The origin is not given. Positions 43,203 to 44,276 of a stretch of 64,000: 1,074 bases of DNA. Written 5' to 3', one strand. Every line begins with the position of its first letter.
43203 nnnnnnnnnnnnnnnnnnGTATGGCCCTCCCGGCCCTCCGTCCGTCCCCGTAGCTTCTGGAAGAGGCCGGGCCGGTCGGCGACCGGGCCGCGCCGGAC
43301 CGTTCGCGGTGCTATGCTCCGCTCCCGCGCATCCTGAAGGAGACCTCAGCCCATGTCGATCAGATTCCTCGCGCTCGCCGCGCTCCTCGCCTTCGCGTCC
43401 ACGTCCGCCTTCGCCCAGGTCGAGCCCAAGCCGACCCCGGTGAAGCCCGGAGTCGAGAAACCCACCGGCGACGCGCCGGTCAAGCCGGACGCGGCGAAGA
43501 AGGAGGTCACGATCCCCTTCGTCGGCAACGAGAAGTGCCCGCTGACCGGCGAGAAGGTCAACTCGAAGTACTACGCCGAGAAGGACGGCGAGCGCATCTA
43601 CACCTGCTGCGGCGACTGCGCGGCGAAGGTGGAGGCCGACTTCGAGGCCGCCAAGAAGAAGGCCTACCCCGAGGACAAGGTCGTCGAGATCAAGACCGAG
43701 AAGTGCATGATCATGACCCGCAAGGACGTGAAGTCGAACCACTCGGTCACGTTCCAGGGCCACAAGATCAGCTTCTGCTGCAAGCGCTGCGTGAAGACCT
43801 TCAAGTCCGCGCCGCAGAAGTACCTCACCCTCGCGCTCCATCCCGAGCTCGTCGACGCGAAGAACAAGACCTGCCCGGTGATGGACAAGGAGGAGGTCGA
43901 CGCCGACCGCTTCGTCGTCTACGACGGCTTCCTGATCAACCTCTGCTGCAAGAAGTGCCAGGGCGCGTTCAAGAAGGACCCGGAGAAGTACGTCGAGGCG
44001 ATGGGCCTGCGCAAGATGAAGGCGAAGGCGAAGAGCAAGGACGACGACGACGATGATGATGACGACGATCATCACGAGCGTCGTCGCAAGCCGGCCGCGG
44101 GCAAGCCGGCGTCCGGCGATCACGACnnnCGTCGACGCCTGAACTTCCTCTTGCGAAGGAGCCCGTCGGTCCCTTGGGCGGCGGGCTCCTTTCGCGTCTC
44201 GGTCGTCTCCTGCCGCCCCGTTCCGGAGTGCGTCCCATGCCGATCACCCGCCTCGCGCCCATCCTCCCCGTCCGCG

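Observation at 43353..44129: Secreted triple-YHS-domain protein with Asp10-His tail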

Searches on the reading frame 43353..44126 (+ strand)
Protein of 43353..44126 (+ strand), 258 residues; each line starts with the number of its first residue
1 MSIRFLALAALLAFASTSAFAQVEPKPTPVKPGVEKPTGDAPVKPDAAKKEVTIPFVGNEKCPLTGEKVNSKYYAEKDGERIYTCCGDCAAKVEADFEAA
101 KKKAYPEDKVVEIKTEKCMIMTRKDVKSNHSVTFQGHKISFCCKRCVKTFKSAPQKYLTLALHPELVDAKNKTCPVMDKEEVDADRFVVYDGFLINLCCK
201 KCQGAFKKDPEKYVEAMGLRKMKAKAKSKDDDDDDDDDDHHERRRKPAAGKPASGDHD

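Call 3: search_protein_families(library=pfam, proteins=[window:43353-44126:+], max_evalue=10)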
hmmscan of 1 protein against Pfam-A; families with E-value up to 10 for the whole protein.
window:43353-44126:+ (258 aa): 8 families
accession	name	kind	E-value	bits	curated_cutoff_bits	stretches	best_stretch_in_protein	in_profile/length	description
PF04945.19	YHS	-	1.5e-10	41.3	30.3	2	124-159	8-45/47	YHS domain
PF24273.1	TRASH_HVO_1752_C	-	1.5e-06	28.6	27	3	130-152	16-38/47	HVO_1752, C-terminal TRASH domain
PF11494.13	Ta0938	-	7.9e-06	26.6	27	2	62-122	4-62/92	Ta0938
PF03104.25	DNA_pol_B_exo1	-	0.028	14.3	23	1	79-123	106-150/242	DNA polymerase family B, exonuclease domain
PF08394.17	Arc_trans_TRASH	-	0.25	11.9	27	2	197-208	26-37/43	Archaeal TRASH domain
PF12156.14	ATPase-cat_bd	-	0.43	11.8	27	0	127-148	12-33/86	Putative metal-binding domain of cation transport ATPase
PF18804.6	CxC3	-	0.46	10.7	26.6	1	130-164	31-69/113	CxC3 like cysteine cluster associated with KDZ transposases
PF14354.12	Lar_restr_allev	-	7.2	7.4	28.6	1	72-112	16-52/58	Restriction alleviation protein Lar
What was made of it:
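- On Pfam YHS (PF04945): 41.3 bits, E 1.5e-10, two matched stretches (call 3).
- Pfam YHS scores 41.3 bits (cutoff 30.3) and TRASH_HVO_1752_C 28.6 (cutoff 27) (call 3).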

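Call 4: search_protein_families(library=ncbifam, proteins=[window:43353-44126:+], max_evalue=10)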
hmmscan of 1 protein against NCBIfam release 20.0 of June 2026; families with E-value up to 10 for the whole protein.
window:43353-44126:+ (258 aa): 3 families
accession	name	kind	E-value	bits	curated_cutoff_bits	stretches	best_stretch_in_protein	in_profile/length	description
NF041384.1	YHS_seleno_dom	subfamily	0.04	14.2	70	1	127-215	22-105/113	YHS domain-containing (seleno)protein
TIGR03655.1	anti_R_Lar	subfamily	0.25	11.7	39.6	1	61-101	3-44/55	Lar family restriction alleviation protein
NF034186.3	PRK14891.1-1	equivalog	0.29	11.1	73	2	187-212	19-47/51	50S ribosomal protein L24e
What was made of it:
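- On NCBIfam NF041384 YHS domain-containing (seleno)protein: 14.2 bits, E 0.04 (call 4).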

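Call 5: search_solved_structures(query=window:43353-44126:+, max_evalue=10, show_alignments=3)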
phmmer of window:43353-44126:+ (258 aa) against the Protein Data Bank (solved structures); distinct sequences matched with E-value up to 10: 6.
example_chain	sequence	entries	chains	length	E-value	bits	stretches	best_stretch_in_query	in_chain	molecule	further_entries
8avg_B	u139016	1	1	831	0.094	15.6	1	214-242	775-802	Elongator complex protein 2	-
3vay_A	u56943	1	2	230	0.78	12.6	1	167-237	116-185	HAD-superfamily hydrolase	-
2byk_A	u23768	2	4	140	1.1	12.1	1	220-244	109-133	CHRAC-16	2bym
2inp_A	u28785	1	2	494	1.2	12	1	120-160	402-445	Phenol hydroxylase component phN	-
2inn_A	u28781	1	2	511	1.2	12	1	120-160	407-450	Phenol hydroxylase component phN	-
3u52_A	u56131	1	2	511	1.2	12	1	120-160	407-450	Phenol hydroxylase component phN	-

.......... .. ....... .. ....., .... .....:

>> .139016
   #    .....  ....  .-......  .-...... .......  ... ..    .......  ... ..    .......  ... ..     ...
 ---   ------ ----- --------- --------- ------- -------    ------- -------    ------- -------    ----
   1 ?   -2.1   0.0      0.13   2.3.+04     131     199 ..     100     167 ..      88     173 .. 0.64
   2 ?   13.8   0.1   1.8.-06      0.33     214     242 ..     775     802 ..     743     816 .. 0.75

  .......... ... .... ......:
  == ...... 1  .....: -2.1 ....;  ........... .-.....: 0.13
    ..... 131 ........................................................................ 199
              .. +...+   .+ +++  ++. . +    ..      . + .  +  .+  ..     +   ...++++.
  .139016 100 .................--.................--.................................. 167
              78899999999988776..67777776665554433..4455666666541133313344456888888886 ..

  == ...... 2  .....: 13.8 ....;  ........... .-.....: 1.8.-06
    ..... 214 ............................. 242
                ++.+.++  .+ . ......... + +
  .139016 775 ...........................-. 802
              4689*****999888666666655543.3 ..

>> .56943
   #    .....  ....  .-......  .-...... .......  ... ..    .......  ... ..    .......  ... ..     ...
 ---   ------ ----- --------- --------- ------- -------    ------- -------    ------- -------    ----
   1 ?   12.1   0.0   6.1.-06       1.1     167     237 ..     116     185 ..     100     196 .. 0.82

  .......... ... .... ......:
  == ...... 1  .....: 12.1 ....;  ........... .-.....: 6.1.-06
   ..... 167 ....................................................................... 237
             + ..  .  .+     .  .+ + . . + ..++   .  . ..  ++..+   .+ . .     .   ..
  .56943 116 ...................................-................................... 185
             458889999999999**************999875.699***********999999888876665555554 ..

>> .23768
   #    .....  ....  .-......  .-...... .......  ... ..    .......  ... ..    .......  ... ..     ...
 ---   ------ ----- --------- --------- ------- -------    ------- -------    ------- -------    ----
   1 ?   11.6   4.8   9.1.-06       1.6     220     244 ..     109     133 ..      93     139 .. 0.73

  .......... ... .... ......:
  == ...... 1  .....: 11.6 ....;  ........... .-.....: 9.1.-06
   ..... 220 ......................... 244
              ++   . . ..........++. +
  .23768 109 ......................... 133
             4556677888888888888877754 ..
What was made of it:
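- Tried and rejected: PDB sequence search gave only low-complexity poly-Asp hits and marginal phenol hydroxylase hits at E about 1 (call 5).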

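Call 6: find_homologous_proteins(query=window:43353-44126:+, max_evalue=0.001)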
Query window:43353-44126:+ (258 aa): 4 proteins with E <= 0.001 among 1047 candidates.
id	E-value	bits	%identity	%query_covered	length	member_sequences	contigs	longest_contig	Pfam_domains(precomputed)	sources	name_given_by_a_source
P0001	1.4e-169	580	100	100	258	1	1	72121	PF04945.20,PF11494.14,PF24273.2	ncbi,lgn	ncbi:MAG: hypothetical protein R3F20_18035 [Planctomycetota bacterium]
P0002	4.3e-30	123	40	64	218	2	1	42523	PF24273.2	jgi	jgi:hypothetical protein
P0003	2.8e-22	98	32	81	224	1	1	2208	-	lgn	-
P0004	3.9e-13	68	25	60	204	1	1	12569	PF08394.17,PF04945.20,PF11494.14,PF24273.2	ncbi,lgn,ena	-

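Call 10: find_encoding_contigs(protein=P0001, flank=10000, max_places=4)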
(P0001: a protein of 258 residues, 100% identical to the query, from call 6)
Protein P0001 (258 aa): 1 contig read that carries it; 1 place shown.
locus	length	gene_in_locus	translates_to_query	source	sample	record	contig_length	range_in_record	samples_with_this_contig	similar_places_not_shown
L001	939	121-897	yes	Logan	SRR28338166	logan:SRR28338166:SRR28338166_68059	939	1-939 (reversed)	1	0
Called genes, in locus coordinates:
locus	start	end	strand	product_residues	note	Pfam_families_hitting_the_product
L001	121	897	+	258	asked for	PF04945:YHS (faint), PF11494:Ta0938 (faint), PF24273:TRASH_HVO_1752_C (faint)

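Call 11: find_encoding_contigs(protein=P0002, flank=10000, max_places=4)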
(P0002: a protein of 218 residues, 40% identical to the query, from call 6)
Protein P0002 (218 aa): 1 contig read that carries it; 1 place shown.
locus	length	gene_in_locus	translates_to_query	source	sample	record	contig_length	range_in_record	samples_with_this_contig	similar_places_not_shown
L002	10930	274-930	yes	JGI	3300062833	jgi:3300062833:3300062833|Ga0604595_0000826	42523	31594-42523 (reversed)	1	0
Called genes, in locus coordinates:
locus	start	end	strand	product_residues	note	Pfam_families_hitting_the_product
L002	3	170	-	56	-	?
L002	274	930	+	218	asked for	PF24273:TRASH_HVO_1752_C (faint)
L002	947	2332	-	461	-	PF01266:DAO (weak), PF01593:Amino_oxidase, PF13450:NAD_binding_8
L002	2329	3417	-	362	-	PF00762:Ferrochelatase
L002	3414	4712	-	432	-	PF00579:tRNA-synt_1b, PF22421:SYY_C-terminal, PF01479:S4 (weak)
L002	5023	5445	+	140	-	PF00072:Response_reg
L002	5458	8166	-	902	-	-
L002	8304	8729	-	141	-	PF01894:YjbQ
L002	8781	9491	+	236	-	-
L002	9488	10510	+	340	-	PF01370:Epimerase (faint)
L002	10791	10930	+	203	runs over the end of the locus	PF00578:AhpC-TSA, PF08534:Redoxin, PF10417:1-cysPrx_C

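Call 12: find_encoding_contigs(protein=P0004, flank=10000, max_places=4)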
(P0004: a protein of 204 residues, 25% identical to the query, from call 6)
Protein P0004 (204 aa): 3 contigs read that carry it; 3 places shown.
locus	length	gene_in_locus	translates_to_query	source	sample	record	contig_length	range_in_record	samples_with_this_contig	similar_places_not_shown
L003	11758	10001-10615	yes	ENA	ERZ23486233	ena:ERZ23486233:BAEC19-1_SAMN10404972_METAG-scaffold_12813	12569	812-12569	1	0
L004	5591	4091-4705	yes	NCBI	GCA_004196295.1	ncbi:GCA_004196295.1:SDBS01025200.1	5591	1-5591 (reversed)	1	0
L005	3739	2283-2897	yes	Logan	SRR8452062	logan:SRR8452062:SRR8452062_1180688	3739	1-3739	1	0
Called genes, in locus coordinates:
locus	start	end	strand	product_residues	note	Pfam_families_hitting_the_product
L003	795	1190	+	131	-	-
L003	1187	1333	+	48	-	-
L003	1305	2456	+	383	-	PF12704:MacB_PCD, PF02687:FtsX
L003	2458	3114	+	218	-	PF02463:SMC_N (faint), PF00005:ABC_tran, PF13304:AAA_21 (faint)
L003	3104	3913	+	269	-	-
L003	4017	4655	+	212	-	-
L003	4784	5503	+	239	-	PF04542:Sigma70_r2, PF22029:PhyR_sigma2 (faint), PF08281:Sigma70_r4_2, PF04545:Sigma70_r4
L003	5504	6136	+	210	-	PF01209:Ubie_methyltran, PF02353:CMAS, PF13489:Methyltransf_23, PF07021:MetW, PF13847:Methyltransf_31, PF08241:Methyltransf_11, PF08242:Methyltransf_12, PF13649:Methyltransf_25, +4 more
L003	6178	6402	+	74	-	-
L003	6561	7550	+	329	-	PF13487:HD_5, PF01966:HD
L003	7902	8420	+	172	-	-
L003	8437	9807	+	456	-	PF02321:OEP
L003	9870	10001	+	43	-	-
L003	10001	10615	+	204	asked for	PF08394:Arc_trans_TRASH (faint), PF11494:Ta0938 (faint), PF24273:TRASH_HVO_1752_C (faint), PF04945:YHS (weak)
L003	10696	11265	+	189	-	PF04945:YHS (weak)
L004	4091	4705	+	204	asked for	PF08394:Arc_trans_TRASH (faint), PF11494:Ta0938 (faint), PF24273:TRASH_HVO_1752_C (faint), PF04945:YHS (weak)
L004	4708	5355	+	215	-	PF04945:YHS (weak)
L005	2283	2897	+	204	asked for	PF08394:Arc_trans_TRASH (faint), PF11494:Ta0938 (faint), PF24273:TRASH_HVO_1752_C (faint), PF04945:YHS (weak)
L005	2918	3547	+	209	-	PF04945:YHS (weak)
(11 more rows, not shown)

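Call 18: find_homologous_proteins(query=A1, max_evalue=0.001)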
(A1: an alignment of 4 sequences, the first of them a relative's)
Query A1 (4 sequences) (258 aa, profile of the alignment): 522 proteins with E <= 0.001 among 8000 candidates; the best 120 are listed.
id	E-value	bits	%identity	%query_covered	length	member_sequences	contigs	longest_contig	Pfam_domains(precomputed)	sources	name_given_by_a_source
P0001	1.0e-94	334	100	100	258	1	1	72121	PF04945.20,PF11494.14,PF24273.2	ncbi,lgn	ncbi:MAG: hypothetical protein R3F20_18035 [Planctomycetota bacterium]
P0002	5.2e-87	309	40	64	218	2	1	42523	PF24273.2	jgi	jgi:hypothetical protein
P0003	2.9e-82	294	32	81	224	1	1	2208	-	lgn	-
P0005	2.3e-72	261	31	83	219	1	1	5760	-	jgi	jgi:YHS domain-containing protein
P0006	5.3e-72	260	31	84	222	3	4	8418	PF04945.20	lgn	-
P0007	6.4e-72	260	34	81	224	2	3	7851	PF04945.20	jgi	jgi:YHS domain-containing protein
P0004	2.8e-70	254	25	60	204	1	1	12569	PF08394.17,PF04945.20,PF11494.14,PF24273.2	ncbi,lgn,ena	-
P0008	7.7e-69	250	30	84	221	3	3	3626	PF04945.20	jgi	jgi:YHS domain-containing protein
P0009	9.8e-69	249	33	81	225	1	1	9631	PF04945.20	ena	-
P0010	2.5e-67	245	30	84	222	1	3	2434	-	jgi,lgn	jgi:YHS domain-containing protein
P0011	3.8e-67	244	31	69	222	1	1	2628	PF04945.20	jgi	jgi:YHS domain-containing protein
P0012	6.9e-67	243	32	84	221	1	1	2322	PF04945.20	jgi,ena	-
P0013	1.8e-63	232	28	60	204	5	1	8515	PF08394.17,PF04945.20,PF11494.14,PF24273.2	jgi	-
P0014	1.9e-62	229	27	60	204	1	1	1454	PF08394.17,PF04945.20,PF11494.14,PF24273.2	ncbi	-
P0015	2.3e-61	225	30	62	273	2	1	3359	PF08394.17,PF04945.20,PF11494.14,PF22458.2,PF24273.2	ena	-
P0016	6.1e-60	221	33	62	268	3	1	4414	PF08394.17,PF06467.21,PF12156.15,PF04945.20,PF11494.14,PF24273.2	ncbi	-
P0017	6.7e-57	211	29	71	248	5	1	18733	PF12156.15,PF04945.20,PF11494.14,PF24273.2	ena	-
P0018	1.3e-56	210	31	61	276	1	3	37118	PF08394.17,PF01369.26,PF04945.20,PF11494.14,PF16032.12,PF02375.24,PF24273.2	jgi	-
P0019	7.6e-56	207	33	63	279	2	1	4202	PF08394.17,PF12156.15,PF01369.26,PF04945.20,PF11494.14,PF22458.2,PF24273.2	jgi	jgi:YHS domain-containing protein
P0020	1.7e-53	199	49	68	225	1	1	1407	PF04945.20,PF24273.2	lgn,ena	-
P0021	3.8e-52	195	34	67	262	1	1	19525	PF08394.17,PF04945.20,PF11494.14,PF24273.2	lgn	-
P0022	1.2e-50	190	28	69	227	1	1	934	PF08394.17,PF04945.20,PF11494.14,PF24273.2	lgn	-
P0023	2.5e-49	186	35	60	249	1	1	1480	PF04945.20,PF11494.14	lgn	-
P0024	9.0e-49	184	32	65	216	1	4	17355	PF08394.17,PF13465.13,PF04945.20,PF11494.14,PF24273.2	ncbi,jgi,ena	-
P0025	1.5e-48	183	33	71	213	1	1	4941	PF08394.17,PF04945.20,PF11494.14,PF02375.24,PF24273.2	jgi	jgi:YHS domain-containing protein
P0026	2.4e-48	183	30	74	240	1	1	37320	PF02246.21,PF08394.17,PF12156.15,PF04945.20,PF11494.14,PF02375.24,PF24273.2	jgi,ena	-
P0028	8.9e-48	181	32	67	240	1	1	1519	PF08394.17,PF12156.15,PF04945.20,PF11494.14,PF02375.24,PF11427.15,PF24273.2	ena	-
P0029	7.4e-47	178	31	60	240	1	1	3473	PF04945.20,PF11494.14,PF22458.2,PF02375.24,PF24273.2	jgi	jgi:YHS domain-containing protein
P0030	2.4e-46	176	45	63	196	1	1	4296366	PF04945.20,PF24273.2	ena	-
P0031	3.1e-46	176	33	60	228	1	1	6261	PF07494.18,PF12156.15,PF04945.20,PF11494.14,PF03252.19,PF15533.13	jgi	-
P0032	7.5e-46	174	27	59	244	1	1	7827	PF08394.17,PF04945.20,PF11494.14,PF24273.2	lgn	-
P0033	7.6e-46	174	29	74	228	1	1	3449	PF08394.17,PF12156.15,PF04945.20,PF11494.14,PF04616.21,PF24273.2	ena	-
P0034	7.7e-46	174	29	60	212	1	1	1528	PF08394.17,PF04945.20,PF11494.14,PF24273.2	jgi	jgi:YHS domain-containing protein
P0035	2.4e-45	173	33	59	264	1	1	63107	PF08394.17,PF04945.20,PF11494.14,PF24273.2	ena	-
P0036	8.1e-45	171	32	59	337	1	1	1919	PF08394.17,PF04945.20,PF11494.14,PF24273.2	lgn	-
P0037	2.5e-44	170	33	62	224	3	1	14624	PF08394.17,PF12156.15,PF04945.20,PF11494.14,PF24273.2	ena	-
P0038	3.6e-44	169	29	73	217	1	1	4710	PF08394.17,PF12156.15,PF04945.20,PF11494.14,PF24273.2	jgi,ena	-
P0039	1.4e-43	167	33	60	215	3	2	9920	PF08394.17,PF04945.20,PF11494.14,PF24273.2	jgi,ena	-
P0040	2.4e-43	166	34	62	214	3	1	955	PF08394.17,PF04945.20,PF11494.14,PF24273.2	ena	-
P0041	4.9e-43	165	33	60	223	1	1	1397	PF08394.17,PF04945.20,PF11494.14,PF24273.2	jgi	jgi:YHS domain-containing protein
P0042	8.7e-43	164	28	84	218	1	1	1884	PF08394.17,PF12156.15,PF04945.20,PF02375.24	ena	-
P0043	1.1e-42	164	37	81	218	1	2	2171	PF04945.20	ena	-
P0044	3.8e-42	162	29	70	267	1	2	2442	PF12156.15,PF04945.20,PF11494.14,PF24273.2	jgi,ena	-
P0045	1.7e-40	157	32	60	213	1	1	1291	PF08394.17,PF04945.20,PF11494.14,PF24273.2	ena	-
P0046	2.5e-40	156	29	62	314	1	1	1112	PF19335.6,PF08394.17,PF13908.12,PF07494.18,PF04945.20,PF11494.14,PF24273.2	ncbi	-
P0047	4.4e-40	156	28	62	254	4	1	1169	PF08394.17,PF04945.20,PF11494.14,PF24273.2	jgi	-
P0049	9.2e-40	155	32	55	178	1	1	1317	PF08394.17,PF04945.20,PF11494.14,PF24273.2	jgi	jgi:YHS domain-containing protein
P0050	1.0e-39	154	30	60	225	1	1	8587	PF04945.20,PF24273.2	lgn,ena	-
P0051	1.2e-39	154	34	60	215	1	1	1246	PF08394.17,PF12156.15,PF04945.20,PF11494.14,PF24273.2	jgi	jgi:YHS domain-containing protein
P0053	1.7e-39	154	21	62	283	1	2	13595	PF19335.6,PF06467.21,PF01369.26,PF04945.20,PF11494.14,PF02375.24,PF03119.22,PF24273.2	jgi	jgi:YHS domain-containing protein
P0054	2.5e-39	153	29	83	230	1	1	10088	PF08394.17,PF06467.21,PF12156.15,PF04945.20,PF11494.14,PF24273.2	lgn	-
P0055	3.9e-39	153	27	60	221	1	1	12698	PF08394.17,PF04945.20,PF11494.14,PF24273.2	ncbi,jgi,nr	ncbi:MAG: hypothetical protein MUE60_05325 [Candidatus Eisenbacteria bacterium]|jgi:YHS domain-conta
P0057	7.2e-39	152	31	86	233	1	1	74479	-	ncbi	-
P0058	1.9e-38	150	32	62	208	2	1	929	PF04945.20,PF11494.14,PF24273.2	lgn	-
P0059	2.4e-37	147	32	50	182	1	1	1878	PF04945.20,PF11494.14,PF24273.2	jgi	jgi:YHS domain-containing protein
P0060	1.0e-36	145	31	37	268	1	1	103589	PF19335.6,PF04945.20,PF11494.14,PF24273.2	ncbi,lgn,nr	ncbi:MAG: hypothetical protein JW889_12670 [Verrucomicrobia bacterium]|nr:hypothetical protein [Verr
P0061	1.1e-36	144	30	60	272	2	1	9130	PF12156.15,PF04945.20,PF11494.14,PF24273.2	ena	-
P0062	2.2e-36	143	32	39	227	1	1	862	PF08394.17,PF04945.20,PF24273.2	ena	-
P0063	5.2e-35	139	29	61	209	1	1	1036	PF04945.20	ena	-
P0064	8.1e-35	138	31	85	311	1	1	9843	PF19335.6,PF08394.17,PF12156.15,PF04945.20,PF11494.14,PF24273.2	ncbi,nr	ncbi:MAG: YHS domain-containing protein [Planctomycetes bacterium]|nr:YHS domain-containing protein 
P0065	2.2e-34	137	27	60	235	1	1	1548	PF04945.20,PF11494.14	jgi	jgi:YHS domain-containing protein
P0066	2.7e-34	137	29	60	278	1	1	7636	PF08394.17,PF04945.20,PF11494.14,PF24273.2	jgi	jgi:YHS domain-containing protein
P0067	3.8e-34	136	28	87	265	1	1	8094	PF08394.17,PF04945.20,PF11494.14,PF24273.2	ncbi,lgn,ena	-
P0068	3.8e-34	136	35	62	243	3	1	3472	PF08394.17,PF04945.20,PF24273.2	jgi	jgi:YHS domain-containing protein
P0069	8.6e-34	135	33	40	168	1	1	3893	PF04945.20,PF24273.2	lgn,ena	-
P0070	5.0e-33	133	27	77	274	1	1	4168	PF08394.17,PF04945.20,PF11494.14,PF24273.2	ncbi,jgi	ncbi:MAG: YHS domain-containing protein [Planctomycetota bacterium]|jgi:YHS domain-containing protei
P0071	6.9e-33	132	25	84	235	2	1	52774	PF08394.17,PF04945.20,PF11494.14,PF24273.2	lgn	-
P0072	4.5e-32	129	26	90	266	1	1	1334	PF04945.20,PF11494.14,PF24273.2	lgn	-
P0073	2.1e-31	127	27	77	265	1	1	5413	PF08394.17,PF04945.20,PF11494.14,PF24273.2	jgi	jgi:YHS domain-containing protein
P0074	2.7e-31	127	34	38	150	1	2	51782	PF04945.20,PF11494.14,PF24273.2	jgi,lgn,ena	-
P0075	1.8e-30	124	29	50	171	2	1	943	PF04945.20,PF11494.14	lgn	-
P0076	2.2e-30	124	36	32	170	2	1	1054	PF12156.15,PF04945.20,PF24273.2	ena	-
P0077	4.4e-30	123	44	33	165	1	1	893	PF04945.20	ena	-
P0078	7.2e-30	122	33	38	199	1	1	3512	PF04945.20,PF11494.14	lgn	-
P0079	9.8e-30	122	33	38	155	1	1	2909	PF04945.20,PF11494.14,PF24273.2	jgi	jgi:YHS domain-containing protein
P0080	1.1e-29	122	37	40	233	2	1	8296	PF08394.17,PF04945.20,PF11494.14,PF24273.2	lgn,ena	-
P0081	2.0e-29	121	29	58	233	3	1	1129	PF04945.20,PF11494.14,PF24273.2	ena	-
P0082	2.4e-29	121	32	50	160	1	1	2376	PF08394.17,PF04945.20,PF11494.14,PF24273.2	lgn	-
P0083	2.5e-29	120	33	51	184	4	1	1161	PF04945.20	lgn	-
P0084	3.4e-29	120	36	39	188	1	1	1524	PF04945.20,PF11494.14,PF24273.2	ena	-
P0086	3.7e-29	120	35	43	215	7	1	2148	PF04945.20,PF24273.2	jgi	jgi:YHS domain-containing protein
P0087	3.8e-29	120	31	61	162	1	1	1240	PF08394.17,PF04945.20,PF11494.14,PF24273.2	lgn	-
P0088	4.7e-29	120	37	38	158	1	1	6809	PF04945.20,PF11494.14,PF24273.2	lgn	-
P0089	5.1e-29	119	33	38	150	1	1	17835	PF04945.20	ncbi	ncbi:hypothetical protein ACFLS1_07965 [Verrucomicrobiota bacterium]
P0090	5.7e-29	119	33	43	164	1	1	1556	PF08394.17,PF04945.20,PF11494.14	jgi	jgi:YHS domain-containing protein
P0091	7.2e-29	119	29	45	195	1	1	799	PF08394.17,PF04945.20,PF24273.2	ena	-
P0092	9.5e-29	119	32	54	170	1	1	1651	PF12156.15,PF04945.20,PF11494.14,PF24273.2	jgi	-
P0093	9.6e-29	119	30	44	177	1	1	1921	PF08394.17,PF04945.20,PF11494.14,PF24273.2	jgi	jgi:YHS domain-containing protein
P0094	1.0e-28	118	42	33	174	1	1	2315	PF04945.20,PF11494.14,PF24273.2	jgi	jgi:YHS domain-containing protein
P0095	1.5e-28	118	33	42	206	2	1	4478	PF04945.20,PF11494.14,PF24273.2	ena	-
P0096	1.7e-28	118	27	60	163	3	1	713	PF04945.20,PF11494.14,PF24273.2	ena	-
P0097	2.1e-28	117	31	59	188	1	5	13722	PF04945.20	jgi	jgi:YHS domain-containing protein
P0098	2.1e-28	117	31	38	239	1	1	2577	PF04945.20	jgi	-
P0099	2.6e-28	117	32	47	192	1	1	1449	PF08394.17,PF04945.20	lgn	-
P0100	2.7e-28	117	30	40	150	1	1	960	PF04945.20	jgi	jgi:YHS domain-containing protein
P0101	2.8e-28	117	34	33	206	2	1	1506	PF04945.20,PF11494.14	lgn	-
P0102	2.9e-28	117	30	61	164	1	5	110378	PF12156.15,PF04945.20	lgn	-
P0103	3.1e-28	117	36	38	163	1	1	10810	PF08394.17,PF04945.20,PF11494.14,PF24273.2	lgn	-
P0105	3.2e-28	117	30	72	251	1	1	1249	PF19335.6,PF04945.20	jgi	jgi:YHS domain-containing protein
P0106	3.3e-28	117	33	38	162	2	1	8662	PF08394.17,PF04945.20,PF11494.14,PF24273.2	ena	-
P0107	3.4e-28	117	31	33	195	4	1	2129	PF04945.20,PF11494.14,PF24273.2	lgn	-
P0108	3.5e-28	117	35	38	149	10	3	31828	PF04945.20,PF11494.14,PF24273.2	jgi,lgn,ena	jgi:YHS domain-containing protein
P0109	3.5e-28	117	28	43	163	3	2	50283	PF04945.20,PF11494.14,PF24273.2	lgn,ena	-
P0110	3.7e-28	117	32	40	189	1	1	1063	PF04945.20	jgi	jgi:YHS domain-containing protein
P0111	5.0e-28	116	39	36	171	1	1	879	PF08394.17,PF04945.20,PF11494.14,PF24273.2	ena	-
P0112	6.3e-28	116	30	49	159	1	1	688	PF04945.20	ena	-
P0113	8.2e-28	115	37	36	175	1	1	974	PF04945.20,PF11494.14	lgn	-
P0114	8.6e-28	115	38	33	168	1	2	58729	PF12156.15,PF04945.20,PF11494.14,PF24273.2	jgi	jgi:YHS domain-containing protein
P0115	9.6e-28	115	33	36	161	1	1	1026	PF04945.20,PF11494.14,PF24273.2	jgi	-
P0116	1.0e-27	115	36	54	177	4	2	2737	PF12156.15,PF04945.20,PF11494.14,PF24273.2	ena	-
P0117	1.1e-27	115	34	38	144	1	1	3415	PF12156.15,PF04945.20,PF11494.14,PF24273.2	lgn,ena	-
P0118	1.1e-27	115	35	39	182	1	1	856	PF08394.17,PF04945.20,PF11494.14,PF02375.24,PF24273.2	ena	-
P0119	1.1e-27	115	29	53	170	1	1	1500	PF04945.20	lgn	-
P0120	1.1e-27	115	29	65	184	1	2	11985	PF04945.20,PF11494.14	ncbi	-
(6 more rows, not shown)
